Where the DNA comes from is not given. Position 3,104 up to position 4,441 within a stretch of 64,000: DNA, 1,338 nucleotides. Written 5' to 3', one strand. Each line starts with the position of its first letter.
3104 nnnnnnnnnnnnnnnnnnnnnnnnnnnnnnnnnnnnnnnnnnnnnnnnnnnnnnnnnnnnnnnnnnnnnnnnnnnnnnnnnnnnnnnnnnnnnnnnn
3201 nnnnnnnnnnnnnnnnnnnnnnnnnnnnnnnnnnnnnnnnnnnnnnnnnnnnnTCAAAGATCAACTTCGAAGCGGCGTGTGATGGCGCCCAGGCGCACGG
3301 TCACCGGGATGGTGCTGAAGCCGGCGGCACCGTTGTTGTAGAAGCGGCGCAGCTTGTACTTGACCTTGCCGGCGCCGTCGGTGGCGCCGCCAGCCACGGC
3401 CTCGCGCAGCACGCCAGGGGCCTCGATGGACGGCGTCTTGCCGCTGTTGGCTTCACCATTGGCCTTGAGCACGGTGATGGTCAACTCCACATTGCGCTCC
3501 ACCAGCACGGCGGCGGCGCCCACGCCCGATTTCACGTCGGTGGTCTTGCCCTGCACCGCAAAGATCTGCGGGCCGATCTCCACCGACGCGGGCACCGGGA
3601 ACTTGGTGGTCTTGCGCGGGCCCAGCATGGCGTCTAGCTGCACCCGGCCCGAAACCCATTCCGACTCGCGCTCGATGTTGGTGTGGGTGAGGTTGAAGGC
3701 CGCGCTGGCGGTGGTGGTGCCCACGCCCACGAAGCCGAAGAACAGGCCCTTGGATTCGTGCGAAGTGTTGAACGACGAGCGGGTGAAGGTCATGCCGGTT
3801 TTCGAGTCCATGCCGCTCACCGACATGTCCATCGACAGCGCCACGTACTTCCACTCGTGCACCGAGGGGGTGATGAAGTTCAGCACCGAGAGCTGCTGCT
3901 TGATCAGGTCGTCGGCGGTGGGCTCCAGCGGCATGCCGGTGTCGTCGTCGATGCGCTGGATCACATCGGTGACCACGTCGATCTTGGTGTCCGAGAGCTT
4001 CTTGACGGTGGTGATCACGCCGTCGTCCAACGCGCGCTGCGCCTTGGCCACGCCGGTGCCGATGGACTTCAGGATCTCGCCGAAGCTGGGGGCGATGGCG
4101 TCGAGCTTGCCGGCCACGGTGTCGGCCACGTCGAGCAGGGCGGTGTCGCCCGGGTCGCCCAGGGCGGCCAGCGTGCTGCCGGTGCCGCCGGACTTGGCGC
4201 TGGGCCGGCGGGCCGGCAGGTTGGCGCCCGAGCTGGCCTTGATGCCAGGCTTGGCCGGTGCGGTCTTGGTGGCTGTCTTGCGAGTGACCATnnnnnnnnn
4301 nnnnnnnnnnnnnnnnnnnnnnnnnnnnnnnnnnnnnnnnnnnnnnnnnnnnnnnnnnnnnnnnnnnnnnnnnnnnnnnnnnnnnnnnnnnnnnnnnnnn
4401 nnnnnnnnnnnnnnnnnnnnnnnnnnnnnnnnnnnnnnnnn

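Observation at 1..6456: Five-gene operon with a cytoplasmic subtilase: candidate undescribed protease-activated system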

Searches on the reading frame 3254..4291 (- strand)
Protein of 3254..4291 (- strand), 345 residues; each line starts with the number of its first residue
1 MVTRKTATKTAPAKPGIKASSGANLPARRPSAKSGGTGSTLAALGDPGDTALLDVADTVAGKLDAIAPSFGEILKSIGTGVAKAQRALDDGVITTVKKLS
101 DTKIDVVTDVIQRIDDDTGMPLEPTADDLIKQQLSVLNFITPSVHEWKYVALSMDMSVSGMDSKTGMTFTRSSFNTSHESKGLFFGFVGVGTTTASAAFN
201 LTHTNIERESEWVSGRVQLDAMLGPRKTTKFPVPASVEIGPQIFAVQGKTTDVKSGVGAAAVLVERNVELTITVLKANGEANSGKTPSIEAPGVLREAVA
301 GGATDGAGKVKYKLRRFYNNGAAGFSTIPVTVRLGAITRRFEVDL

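Call 5: search_protein_families(library=pfam, proteins=[window:3254-4291:-], max_evalue=1)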
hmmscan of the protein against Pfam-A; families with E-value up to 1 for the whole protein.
window:3254-4291:- (345 aa): 2 families
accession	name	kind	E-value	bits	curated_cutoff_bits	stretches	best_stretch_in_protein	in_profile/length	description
PF21793.2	DUF6877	-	0.11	12.4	24.4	1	95-137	6-48/53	Family of unknown function (DUF6877)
PF12281.14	NTP_transf_8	-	0.16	12.4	26.3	1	66-140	67-141/218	Nucleotidyltransferase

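Call 6: search_protein_families(library=padloc, proteins=[window:3254-4291:-], max_evalue=1)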
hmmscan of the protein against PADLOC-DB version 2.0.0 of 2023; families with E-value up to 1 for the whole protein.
window:3254-4291:- (345 aa): 0 families

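Call 7: search_protein_families(library=ncbifam, proteins=[window:3254-4291:-], max_evalue=1)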
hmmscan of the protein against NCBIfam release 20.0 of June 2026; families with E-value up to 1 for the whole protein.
window:3254-4291:- (345 aa): 0 families

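Call 9: search_protein_families(library=phrogs, proteins=[window:3254-4291:-], max_evalue=1)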
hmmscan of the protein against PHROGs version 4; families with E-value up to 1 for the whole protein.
window:3254-4291:- (345 aa): 0 families

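Call 10: find_homologous_proteins(query=window:3254-4291:-, max_evalue=0.001)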
Query window:3254-4291:- (345 aa): 69 proteins with E <= 0.001 among 8000 candidates.
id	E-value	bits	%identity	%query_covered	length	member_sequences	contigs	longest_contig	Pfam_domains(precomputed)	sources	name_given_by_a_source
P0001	4.5e-214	728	99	100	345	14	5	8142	-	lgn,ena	-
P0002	1.5e-189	647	88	100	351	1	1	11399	-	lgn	-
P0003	5.6e-158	543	75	99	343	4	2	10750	-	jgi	jgi:hypothetical protein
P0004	6.2e-158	543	76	99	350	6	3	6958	-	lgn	-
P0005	1.3e-157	542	77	99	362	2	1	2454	-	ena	-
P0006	1.4e-157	542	78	95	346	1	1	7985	-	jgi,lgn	jgi:hypothetical protein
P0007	1.9e-157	542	76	99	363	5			-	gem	-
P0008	6.0e-157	540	78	94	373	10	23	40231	-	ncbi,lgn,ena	-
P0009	6.6e-157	540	77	99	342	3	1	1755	-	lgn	-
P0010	4.9e-156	537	83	86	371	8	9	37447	-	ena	-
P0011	8.6e-156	536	77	93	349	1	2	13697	-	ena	-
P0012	1.2e-155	536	78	91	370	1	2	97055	-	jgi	jgi:hypothetical protein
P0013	1.2e-155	536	74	99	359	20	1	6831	-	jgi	jgi:hypothetical protein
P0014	2.0e-155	535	75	99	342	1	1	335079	-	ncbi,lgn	ncbi:MAG: hypothetical protein V4795_02150 [Pseudomonadota bacterium]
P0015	7.4e-155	533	75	99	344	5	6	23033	-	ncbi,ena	-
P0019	1.9e-120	420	67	85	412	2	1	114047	-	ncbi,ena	-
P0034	1.0e-73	267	47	82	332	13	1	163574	-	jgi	-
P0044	6.0e-59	218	41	96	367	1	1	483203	-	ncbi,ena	-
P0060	3.3e-53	199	41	83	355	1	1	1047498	-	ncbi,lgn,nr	ncbi:MAG TPA: hypothetical protein VLL54_13600 [Pyrinomonadaceae bacterium]|nr:hypothetical protein 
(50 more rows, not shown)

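Call 12: find_encoding_contigs(protein=P0001, flank=10000, max_places=4)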
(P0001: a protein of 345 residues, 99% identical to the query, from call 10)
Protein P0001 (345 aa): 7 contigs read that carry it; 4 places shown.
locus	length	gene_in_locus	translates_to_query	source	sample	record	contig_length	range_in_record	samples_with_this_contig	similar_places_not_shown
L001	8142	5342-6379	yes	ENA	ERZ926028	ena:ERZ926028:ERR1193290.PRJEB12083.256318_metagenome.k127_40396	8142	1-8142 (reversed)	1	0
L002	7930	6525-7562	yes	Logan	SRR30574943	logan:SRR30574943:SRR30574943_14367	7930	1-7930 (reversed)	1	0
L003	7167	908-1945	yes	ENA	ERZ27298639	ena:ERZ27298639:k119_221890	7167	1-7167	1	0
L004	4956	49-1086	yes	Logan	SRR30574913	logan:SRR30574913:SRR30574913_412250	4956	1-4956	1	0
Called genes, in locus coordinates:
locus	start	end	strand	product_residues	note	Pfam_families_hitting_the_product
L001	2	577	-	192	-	?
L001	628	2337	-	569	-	PF09994:T6SS_Tle1-like_cat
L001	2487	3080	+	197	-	PF10604:Polyketide_cyc2, PF03364:Polyketide_cyc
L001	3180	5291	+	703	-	PF00082:Peptidase_S8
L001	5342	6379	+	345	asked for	-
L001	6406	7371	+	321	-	-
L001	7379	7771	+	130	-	-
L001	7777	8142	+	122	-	?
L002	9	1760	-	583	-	PF07519:Tannase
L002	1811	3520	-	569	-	PF09994:T6SS_Tle1-like_cat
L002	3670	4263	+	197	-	PF10604:Polyketide_cyc2, PF03364:Polyketide_cyc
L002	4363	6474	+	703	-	PF00082:Peptidase_S8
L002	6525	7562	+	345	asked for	-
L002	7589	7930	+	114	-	?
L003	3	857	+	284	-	?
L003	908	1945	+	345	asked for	-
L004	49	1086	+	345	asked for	-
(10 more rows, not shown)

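Call 13: find_encoding_contigs(protein=P0060, flank=10000, max_places=2)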
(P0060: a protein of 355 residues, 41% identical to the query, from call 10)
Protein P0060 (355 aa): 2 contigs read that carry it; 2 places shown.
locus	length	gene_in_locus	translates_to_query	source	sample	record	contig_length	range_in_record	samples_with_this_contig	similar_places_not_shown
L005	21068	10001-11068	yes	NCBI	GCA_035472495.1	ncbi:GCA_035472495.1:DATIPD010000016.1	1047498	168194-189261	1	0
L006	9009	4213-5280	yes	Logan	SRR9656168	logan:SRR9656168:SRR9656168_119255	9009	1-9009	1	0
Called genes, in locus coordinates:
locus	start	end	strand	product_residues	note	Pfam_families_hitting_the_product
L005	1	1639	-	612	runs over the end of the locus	PF00672:HAMP, PF13487:HD_5, PF01966:HD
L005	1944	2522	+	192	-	PF04542:Sigma70_r2, PF08281:Sigma70_r4_2, PF04545:Sigma70_r4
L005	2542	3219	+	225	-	PF13490:zf-HC2 (faint)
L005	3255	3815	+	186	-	PF13801:Metal_resist, PF07813:LTXXQ (weak)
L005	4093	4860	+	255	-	PF02405:MlaE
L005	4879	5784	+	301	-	PF00005:ABC_tran, PF13304:AAA_21 (faint)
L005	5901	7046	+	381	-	PF02470:MlaD, PF28544:Helical_needle (weak)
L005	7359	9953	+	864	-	PF00082:Peptidase_S8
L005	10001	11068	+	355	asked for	-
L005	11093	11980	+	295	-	-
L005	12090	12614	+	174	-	-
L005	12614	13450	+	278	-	PF14229:DUF4332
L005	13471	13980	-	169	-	PF04978:MST (weak), PF05163:DinB, PF12867:DinB_2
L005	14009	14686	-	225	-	PF04199:Cyclase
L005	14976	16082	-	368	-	PF02636:Methyltransf_28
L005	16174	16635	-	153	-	-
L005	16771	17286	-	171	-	-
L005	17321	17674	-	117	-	-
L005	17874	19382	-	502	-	PF00171:Aldedh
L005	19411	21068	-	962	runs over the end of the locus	PF00330:Aconitase, PF00694:Aconitase_C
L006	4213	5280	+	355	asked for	-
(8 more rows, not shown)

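Call 19: find_related_loci(query=A1, collection=genome_contigs, flank=9000)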
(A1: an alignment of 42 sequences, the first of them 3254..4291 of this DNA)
Query A1 (345 aa) in genome_contigs; peptide patterns used: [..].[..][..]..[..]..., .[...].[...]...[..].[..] (x = any residue, [..] = any of these).
54 stretches matched a pattern; 42 encode a relative of the query (tblastn E <= 1e-3); 42 distinct loci.
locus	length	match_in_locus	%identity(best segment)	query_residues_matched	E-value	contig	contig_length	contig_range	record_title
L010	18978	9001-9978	77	17-345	2e-165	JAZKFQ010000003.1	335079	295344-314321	MAG: Pseudomonadota bacterium isolate DC_RB_04_SPN110320-bin009 DCRB04SPN_B009_0_000000000003, whole genome shotgun sequ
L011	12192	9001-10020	76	3-345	2e-162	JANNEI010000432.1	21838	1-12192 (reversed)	MAG: Burkholderiales bacterium isolate OTE_75_metabat_408 OTE_75_k141_4526690, whole genome shotgun sequence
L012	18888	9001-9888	81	50-345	6e-162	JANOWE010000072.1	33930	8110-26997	MAG: Betaproteobacteria bacterium isolate VAR_35_metabat_502 VAR_35_k141_5116104, whole genome shotgun sequence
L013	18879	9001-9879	67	53-345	5e-130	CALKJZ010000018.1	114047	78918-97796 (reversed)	MAG: uncultured Sphingomonadaceae bacterium isolate N1_Bin_METABAT__198_1 genome assembly, contig: c_000000501390, whole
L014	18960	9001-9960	49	25-343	7e-87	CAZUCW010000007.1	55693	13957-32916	MAG TPA_asm: uncultured Aquabacterium sp. isolate SRP257259_co1_30 genome assembly, contig: NODE_525_length_55693_cov_13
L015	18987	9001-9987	47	5-343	4e-84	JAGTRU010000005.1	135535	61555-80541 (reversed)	MAG: Proteobacteria bacterium isolate CTSoil_122 scaffold_17, whole genome shotgun sequence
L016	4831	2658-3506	48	60-343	1e-80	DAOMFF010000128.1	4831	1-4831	MAG TPA_asm: Azonexus sp. isolate AMR_MDS_5009 NODE_7391_length_4831_cov_26.016122, whole genome shotgun sequence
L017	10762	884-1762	46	50-343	2e-80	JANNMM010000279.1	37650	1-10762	MAG: Rhodoferax sp. isolate SOY_35_metabat.54 SOY_35_k141_4195657, whole genome shotgun sequence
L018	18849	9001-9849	48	60-343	6e-80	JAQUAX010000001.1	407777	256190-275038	MAG: Dechloromonas sp. isolate STC_94 NODE_25_length_407777_cov_7.129893_Sandtown_C, whole genome shotgun sequence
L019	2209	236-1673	48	36-343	5e-83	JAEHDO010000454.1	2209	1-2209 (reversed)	MAG: Betaproteobacteria bacterium isolate EFPC_67 k127_14414594, whole genome shotgun sequence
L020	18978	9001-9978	44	9-343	8e-79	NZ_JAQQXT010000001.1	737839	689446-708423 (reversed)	Roseateles albus strain hw1 contig1, whole genome shotgun sequence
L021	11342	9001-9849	47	59-343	1e-76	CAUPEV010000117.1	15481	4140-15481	MAG: uncultured Paucibacter sp. isolate m06-metabat.2 genome assembly, contig: m06-c497, whole genome shotgun sequence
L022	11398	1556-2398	47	62-343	4e-74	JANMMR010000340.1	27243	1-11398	MAG: Rhodoferax sp. isolate OTE_58_metabat_482 OTE_58_k141_1091176, whole genome shotgun sequence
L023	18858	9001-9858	44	59-345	3e-65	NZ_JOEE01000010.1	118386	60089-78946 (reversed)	Phycicoccus jejuensis strain NRRL B-24460 contig10.1, whole genome shotgun sequence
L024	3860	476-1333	44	59-345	5e-65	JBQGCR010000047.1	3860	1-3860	MAG: Kineosporiaceae bacterium isolate FBaRs1_51 FBaRs1_contig47, whole genome shotgun sequence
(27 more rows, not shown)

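Call 23: predict_structure(alignment_id=A1)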
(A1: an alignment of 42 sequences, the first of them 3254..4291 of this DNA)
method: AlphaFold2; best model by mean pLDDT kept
length: 345 residues; sequences in the alignment: 42
mean_pLDDT: 65.0   pTM: 0.35
mean pLDDT of the five models: 65.0, 63.1, 61.4, 61.3, 59.6
residues with pLDDT >= 90: 63; 70-90: 113; 50-70: 56; < 50: 113
segments of 3 or more residues with pLDDT < 50: 1-56, 160-163, 165-213
pLDDT, mean of each block of 10 residues (from residue 1): 37 39 35 35 37 50 57 69 75 77 79 86 85 70 68 57 41 29 35 29 33 59 66 53 89 86 90 90 93 90 92 90 84 92 89
secondary structure, 60 per line:
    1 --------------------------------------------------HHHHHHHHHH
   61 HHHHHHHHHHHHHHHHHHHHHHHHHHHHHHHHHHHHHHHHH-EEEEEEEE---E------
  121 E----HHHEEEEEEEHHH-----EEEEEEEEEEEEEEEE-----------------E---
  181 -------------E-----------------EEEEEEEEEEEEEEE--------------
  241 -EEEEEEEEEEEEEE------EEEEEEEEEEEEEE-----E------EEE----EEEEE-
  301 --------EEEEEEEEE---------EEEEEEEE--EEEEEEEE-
elements in order: H51-101 E103-110 E129-135 E144-159 E212-226 E242-255 E262-275 E288-290 E295-299 E309-317 E327-334 E337-344

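Call 30: search_protein_families(library=pfam, proteins=[L013:4966-8589:+, L020:6974-8047:+, L020:4637-6817:+, L020:3175-4713:+, L020:8124-8591:+, L020:11392-12342:+, L020:12415-12747:+], max_evalue=0.01)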
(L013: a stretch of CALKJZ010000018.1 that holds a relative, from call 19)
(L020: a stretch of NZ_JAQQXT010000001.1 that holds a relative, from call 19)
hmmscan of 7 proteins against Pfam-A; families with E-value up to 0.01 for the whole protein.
L013:4966-8589:+ (1207 aa): 4 families
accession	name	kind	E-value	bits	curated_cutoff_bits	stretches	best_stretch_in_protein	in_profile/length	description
PF02538.19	Hydantoinase_B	-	2.6e-186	620.5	26.8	1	692-1202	1-519/519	Hydantoinase B/oxoprolinase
PF01968.24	Hydantoinase_A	-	1.4e-100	336.7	22.9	1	207-495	1-290/291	Hydantoinase/oxoprolinase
PF05378.19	Hydant_A_N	-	4.4e-48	163.8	25.2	1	16-187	2-175/176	Hydantoinase/oxoprolinase N-terminal region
PF19278.4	Hydant_A_C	-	0.00054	19.8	21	1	624-674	138-188/193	Hydantoinase/oxoprolinase C-terminal domain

L020:6974-8047:+ (357 aa): 0 families

L020:4637-6817:+ (726 aa): 0 families

L020:3175-4713:+ (512 aa): 4 families
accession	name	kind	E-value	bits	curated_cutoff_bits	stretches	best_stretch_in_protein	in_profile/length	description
PF00285.26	Citrate_synt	-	2.6e-38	132.4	27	2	304-503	142-353/357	Citrate synthase, C-terminal domain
PF12728.13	HTH_17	-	4.1e-06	27.4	27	1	119-171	1-50/51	Helix-turn-helix domain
PF00376.29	MerR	-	0.0011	19.1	28.2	1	124-151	4-32/38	MerR family regulatory protein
PF13411.12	MerR_1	-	0.0014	19.2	21.6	1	123-169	4-48/69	MerR HTH family regulatory protein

L020:8124-8591:+ (155 aa): 0 families

L020:11392-12342:+ (316 aa): 2 families
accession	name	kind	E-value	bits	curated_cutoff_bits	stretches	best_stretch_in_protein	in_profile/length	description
PF14229.12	DUF4332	-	1.3e-13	51.6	23.2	1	183-303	1-121/122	Domain of unknown function (DUF4332)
PF13600.11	DUF4140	-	0.0022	18.8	27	0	4-77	31-98/98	N-terminal domain of unknown function (DUF4140)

L020:12415-12747:+ (110 aa): 0 families

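Call 32: search_solved_structures(query=A1, max_evalue=10)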
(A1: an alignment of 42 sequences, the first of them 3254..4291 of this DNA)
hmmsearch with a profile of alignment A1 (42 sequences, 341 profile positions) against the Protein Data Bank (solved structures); distinct sequences matched with E-value up to 10: 1.
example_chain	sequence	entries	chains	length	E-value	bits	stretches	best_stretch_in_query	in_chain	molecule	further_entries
8ii8_A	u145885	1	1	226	4.1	9.6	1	13-82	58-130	Chromoprotein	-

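Call 52: search_protein_families(library=pfam, proteins=[L005:12614-13450:+, L020:11392-12342:+, L005:12090-12614:+], max_evalue=10)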
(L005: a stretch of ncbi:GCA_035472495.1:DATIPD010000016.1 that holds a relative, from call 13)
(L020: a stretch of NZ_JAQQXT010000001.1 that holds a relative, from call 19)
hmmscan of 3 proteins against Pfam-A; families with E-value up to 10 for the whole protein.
L005:12614-13450:+ (278 aa): 10 families
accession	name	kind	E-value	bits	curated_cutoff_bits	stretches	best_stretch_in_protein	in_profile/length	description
PF14229.12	DUF4332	-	8.6e-19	68.3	23.2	1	138-255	1-119/122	Domain of unknown function (DUF4332)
PF14520.12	HHH_5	-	0.00061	20.7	27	2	192-224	4-36/57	Helix-hairpin-helix domain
PF11731.14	Cdd1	-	0.0019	18.8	25.5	1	200-239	16-55/86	Pathogenicity locus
PF25453.1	DUF7898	-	0.0038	18.1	27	1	198-227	12-41/80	Domain of unknown function (DUF7898)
PF21794.3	RAD51D_N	-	0.025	15.2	27.3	1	138-161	10-33/60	RAD51D, N-terminal domain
PF04994.19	TfoX_C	-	0.04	14.5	23.1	1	191-232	4-45/81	TfoX C-terminal domain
PF03129.25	HGTP_anticodon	-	0.11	13.2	21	1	201-233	20-52/94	Anticodon binding domain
PF24545.1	Ig_TPPC8_2nd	-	0.13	12.6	27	1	230-253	20-43/67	TPPC8 second Ig-like domain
PF02961.22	SAM_BAF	-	0.17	12.8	25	1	133-155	19-41/88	Barrier to autointegration factor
PF21999.2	IMS_HHH_1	-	0.22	12.4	27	1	136-162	2-28/53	DNA polymerase-iota, thumb domain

L020:11392-12342:+ (316 aa): 7 families
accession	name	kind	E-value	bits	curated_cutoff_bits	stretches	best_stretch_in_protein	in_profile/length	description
PF14229.12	DUF4332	-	1.3e-13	51.6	23.2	1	183-303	1-121/122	Domain of unknown function (DUF4332)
PF13600.11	DUF4140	-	0.0022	18.8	27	1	4-77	31-98/98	N-terminal domain of unknown function (DUF4140)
PF19631.4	Trypco2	-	0.012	16.3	24.2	1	49-137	3-53/78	Trypsin-co-occurring domain 2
PF14520.12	HHH_5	-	0.017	16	27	1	240-271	7-38/57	Helix-hairpin-helix domain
PF06825.17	HSBP1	-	0.17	12.2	28.6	1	86-107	2-23/51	Heat shock factor binding protein 1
PF02601.20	Exonuc_VII_L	-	0.29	11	35.9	1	44-111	140-209/315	Exonuclease VII, large subunit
PF06005.17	ZapB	-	1.7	9.6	31.5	1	47-102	21-69/71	Cell division protein ZapB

L005:12090-12614:+ (174 aa): 0 families

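Call 65: find_encoding_contigs(protein=P0044, flank=10000, max_places=1)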
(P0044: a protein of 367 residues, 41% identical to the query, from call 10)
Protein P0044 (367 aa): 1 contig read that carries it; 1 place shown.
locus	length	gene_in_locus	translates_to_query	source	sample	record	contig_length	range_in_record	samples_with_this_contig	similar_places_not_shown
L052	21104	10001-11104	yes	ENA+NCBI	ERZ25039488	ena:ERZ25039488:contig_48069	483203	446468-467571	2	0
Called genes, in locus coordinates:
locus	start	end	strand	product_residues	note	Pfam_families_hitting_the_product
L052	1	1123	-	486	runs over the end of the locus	PF00999:Na_H_Exchanger, PF02080:TrkA_C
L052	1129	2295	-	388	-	PF26685:DUF8230_C, PF13378:MR_MLE_C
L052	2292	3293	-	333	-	-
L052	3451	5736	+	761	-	PF13860:FlgD_ig (faint)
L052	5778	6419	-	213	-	PF00596:Aldolase_II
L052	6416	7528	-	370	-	PF01008:IF-2B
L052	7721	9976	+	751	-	PF00082:Peptidase_S8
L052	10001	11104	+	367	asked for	-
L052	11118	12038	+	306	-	-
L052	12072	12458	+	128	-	-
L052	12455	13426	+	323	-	PF14229:DUF4332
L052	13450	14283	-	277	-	PF01925:TauE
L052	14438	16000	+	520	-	PF00324:AA_permease, PF13520:AA_permease_2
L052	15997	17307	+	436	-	PF00202:Aminotran_3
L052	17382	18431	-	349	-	PF00248:Aldo_ket_red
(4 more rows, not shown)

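Call 66: find_encoding_contigs(protein=P0034, flank=10000, max_places=1)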
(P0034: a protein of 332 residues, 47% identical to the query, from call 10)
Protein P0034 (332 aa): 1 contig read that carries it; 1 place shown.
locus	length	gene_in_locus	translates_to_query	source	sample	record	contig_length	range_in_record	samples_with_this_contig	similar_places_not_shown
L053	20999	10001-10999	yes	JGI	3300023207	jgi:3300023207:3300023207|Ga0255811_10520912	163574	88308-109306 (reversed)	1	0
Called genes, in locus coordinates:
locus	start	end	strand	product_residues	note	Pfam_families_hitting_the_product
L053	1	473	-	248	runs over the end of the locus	PF13531:SBP_bac_11, PF01547:SBP_bac_1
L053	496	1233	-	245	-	PF13531:SBP_bac_11, PF01547:SBP_bac_1 (faint)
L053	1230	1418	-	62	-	-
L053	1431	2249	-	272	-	PF00126:HTH_1, PF03459:TOBE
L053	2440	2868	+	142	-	PF03459:TOBE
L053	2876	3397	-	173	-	PF10649:DUF2478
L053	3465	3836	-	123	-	-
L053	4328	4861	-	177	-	PF00258:Flavodoxin_1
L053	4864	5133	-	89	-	PF04319:NifZ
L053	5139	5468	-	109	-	-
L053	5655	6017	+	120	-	PF12840:HTH_20, PF12802:MarR_2 (weak)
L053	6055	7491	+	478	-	PF03773:ArsP_1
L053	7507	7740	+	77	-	PF13192:Thioredoxin_3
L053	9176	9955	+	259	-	PF00082:Peptidase_S8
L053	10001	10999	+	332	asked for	-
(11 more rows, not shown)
